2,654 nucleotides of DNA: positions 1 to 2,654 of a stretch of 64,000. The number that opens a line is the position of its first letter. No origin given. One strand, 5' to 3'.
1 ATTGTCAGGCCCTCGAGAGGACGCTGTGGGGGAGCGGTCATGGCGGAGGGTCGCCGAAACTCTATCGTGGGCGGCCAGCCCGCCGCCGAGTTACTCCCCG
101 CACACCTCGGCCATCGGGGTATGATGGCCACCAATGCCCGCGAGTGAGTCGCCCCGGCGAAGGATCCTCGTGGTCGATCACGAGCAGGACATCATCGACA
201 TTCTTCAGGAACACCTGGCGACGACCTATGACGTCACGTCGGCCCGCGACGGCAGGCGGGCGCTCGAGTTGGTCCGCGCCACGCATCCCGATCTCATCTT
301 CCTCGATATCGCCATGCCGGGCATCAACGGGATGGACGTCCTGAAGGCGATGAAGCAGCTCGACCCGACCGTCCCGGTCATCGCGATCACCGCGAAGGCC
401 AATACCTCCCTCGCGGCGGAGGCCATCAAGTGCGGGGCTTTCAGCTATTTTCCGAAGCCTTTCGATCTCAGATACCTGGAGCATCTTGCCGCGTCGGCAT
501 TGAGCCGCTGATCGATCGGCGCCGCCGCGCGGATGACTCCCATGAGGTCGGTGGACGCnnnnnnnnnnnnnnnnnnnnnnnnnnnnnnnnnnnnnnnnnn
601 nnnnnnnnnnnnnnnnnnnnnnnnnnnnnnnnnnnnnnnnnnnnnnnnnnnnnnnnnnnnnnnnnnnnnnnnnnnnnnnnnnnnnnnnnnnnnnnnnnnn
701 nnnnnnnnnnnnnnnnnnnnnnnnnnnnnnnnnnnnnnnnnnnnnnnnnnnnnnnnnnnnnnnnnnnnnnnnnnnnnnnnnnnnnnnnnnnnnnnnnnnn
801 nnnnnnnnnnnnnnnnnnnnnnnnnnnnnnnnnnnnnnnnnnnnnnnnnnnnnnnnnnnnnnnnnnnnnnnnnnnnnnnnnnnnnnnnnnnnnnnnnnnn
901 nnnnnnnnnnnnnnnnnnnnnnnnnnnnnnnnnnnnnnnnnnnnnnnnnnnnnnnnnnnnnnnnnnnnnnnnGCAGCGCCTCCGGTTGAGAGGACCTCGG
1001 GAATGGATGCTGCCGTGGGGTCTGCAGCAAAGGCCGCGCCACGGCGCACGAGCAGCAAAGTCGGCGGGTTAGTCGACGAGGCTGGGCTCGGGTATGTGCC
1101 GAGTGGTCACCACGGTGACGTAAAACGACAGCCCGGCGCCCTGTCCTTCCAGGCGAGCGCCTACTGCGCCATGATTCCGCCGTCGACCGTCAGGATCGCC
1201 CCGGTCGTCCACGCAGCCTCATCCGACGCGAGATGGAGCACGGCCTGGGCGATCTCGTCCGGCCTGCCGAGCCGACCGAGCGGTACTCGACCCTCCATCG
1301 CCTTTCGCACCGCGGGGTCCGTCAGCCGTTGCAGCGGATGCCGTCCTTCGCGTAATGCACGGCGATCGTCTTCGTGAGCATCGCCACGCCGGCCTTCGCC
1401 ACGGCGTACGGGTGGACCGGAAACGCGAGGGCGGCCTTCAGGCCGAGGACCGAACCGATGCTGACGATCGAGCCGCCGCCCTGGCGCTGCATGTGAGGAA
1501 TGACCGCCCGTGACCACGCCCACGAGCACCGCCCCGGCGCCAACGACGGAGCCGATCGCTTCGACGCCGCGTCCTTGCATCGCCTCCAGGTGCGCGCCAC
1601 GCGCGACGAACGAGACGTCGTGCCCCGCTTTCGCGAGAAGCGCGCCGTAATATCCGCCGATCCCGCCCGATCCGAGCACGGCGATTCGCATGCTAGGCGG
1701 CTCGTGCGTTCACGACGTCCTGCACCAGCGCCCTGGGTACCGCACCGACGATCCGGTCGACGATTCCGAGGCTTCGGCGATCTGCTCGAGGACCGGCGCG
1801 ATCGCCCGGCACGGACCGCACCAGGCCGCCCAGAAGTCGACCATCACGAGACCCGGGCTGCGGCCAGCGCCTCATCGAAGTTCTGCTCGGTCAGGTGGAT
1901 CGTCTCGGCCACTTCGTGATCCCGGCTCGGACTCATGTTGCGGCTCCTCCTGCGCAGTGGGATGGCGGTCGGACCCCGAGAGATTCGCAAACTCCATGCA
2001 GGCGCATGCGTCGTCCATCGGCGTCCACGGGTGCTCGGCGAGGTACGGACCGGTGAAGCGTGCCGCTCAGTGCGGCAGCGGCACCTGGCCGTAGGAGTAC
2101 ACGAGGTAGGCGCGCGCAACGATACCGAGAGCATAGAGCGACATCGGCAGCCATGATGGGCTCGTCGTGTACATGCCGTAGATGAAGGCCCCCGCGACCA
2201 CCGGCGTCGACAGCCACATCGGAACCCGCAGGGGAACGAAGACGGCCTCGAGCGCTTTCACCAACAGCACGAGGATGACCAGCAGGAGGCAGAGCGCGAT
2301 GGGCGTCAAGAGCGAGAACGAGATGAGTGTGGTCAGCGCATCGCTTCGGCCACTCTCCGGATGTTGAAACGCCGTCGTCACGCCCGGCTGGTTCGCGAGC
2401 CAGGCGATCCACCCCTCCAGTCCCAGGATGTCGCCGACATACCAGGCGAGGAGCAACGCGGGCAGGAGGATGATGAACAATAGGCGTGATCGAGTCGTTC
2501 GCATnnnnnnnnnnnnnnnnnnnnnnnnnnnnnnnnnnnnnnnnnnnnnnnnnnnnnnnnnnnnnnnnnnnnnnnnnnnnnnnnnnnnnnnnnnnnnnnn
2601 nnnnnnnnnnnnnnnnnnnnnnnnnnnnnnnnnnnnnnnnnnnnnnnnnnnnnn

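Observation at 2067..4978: Six-gene minus-strand cluster of unknown function: DksA/TraR zinc finger, three paralogous secreted-module proteins, CheY-like receiver, membrane protein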

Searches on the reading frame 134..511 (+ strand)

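Call 3: search_protein_families(library=pfam, proteins=[window:134-511:+], max_evalue=0.1)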
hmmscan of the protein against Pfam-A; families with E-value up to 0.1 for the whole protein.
window:134-511:+ (125 aa): 1 family
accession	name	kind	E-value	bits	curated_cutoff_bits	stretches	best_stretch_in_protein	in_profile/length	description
PF00072.30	Response_reg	-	4.8e-29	101.2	30.2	1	11-117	1-108/111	Response regulator receiver domain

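Call 4: search_protein_families(library=ncbifam, proteins=[window:134-511:+], max_evalue=0.1)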
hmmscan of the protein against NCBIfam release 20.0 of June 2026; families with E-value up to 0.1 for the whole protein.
window:134-511:+ (125 aa): 105 families (the best 25 are shown)
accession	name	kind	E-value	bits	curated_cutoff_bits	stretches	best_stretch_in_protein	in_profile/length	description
NF008469.0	PRK11361.1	equivalog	2.8e-27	95.5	714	1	7-123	3-120/461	acetoacetate metabolism transcriptional regulator AtoC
TIGR01818.1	ntrC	equivalog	7.5e-23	81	558.6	1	11-123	1-114/463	nitrogen regulation protein NR(I)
NF051870.1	NAssimRespRegNtrX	equivalog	3.1e-20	72.5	600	1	10-115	3-111/452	nitrogen assimilation response regulator NtrX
NF045944.1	ResRegRpaBCyano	equivalog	3.4e-20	72.4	330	1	12-124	1-113/229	response regulator transcription factor RpaB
NF040534.1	resp_reg_YycF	equivalog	5.4e-20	71.6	340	1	9-115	1-107/231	response regulator YycF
NF008176.1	PRK10923.1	equivalog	1.2e-19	70.2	620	1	10-119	5-115/469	nitrogen regulation protein NR(I)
NF040689.1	MtrAB_MtrA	equivalog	1.7e-19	70.1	300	1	11-114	1-104/219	MtrAB system response regulator MtrA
NF007689.0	PRK10365.1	equivalog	3.4e-19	69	760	1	10-123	7-121/441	sigma-54-dependent response regulator transcription factor ZraR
NF007135.0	PRK09581.1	equivalog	4.4e-19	68.6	474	1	10-111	4-108/457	PleD family two-component system response regulator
NF047793.1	ResRegPgtA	equivalog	5.5e-19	68.3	650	1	9-124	6-122/414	two-component system response regulator PgtA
TIGR02875.1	spore_0_A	equivalog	2.2e-18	66.4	200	1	10-116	4-115/262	sporulation transcription factor Spo0A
TIGR02154.1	PhoB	equivalog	5.8e-18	65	296.2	1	9-115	3-112/226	phosphate regulon transcriptional regulator PhoB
NF007969.0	PRK10693.1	equivalog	1.7e-17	63.4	329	1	9-110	8-110/337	two-component system response regulator RssB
NF053854.1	RespRegPhoBBctds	equivalog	1.9e-17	63.4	270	1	11-117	1-109/225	two-component system response regulator PhoB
NF041367.1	CheY_Halo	equivalog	6.2e-17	62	200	1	11-111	1-102/114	chemotaxis protein CheY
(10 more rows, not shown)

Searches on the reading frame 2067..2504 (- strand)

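Call 3: search_protein_families(library=pfam, proteins=[window:2067-2504:-], max_evalue=0.1)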
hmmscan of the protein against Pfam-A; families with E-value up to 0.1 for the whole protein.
window:2067-2504:- (145 aa): 2 families
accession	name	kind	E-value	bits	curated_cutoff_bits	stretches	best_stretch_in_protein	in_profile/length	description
PF13962.11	PGG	-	0.016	15.5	24.1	1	61-113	54-115/116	Domain of unknown function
PF12666.12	PrgI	-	0.025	15.5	27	0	4-38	46-80/91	PrgI family protein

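Call 4: search_protein_families(library=ncbifam, proteins=[window:2067-2504:-], max_evalue=0.1)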
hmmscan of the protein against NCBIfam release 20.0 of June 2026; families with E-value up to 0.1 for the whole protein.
window:2067-2504:- (145 aa): 0 families

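Call 82: search_protein_families(library=padloc, proteins=[window:2067-2504:-], max_evalue=0.01)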
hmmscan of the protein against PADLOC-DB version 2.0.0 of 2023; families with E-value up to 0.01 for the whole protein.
window:2067-2504:- (145 aa): 0 families

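Call 83: search_protein_families(library=phrogs, proteins=[window:2067-2504:-], max_evalue=0.01)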
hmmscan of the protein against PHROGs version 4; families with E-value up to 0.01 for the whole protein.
window:2067-2504:- (145 aa): 0 families
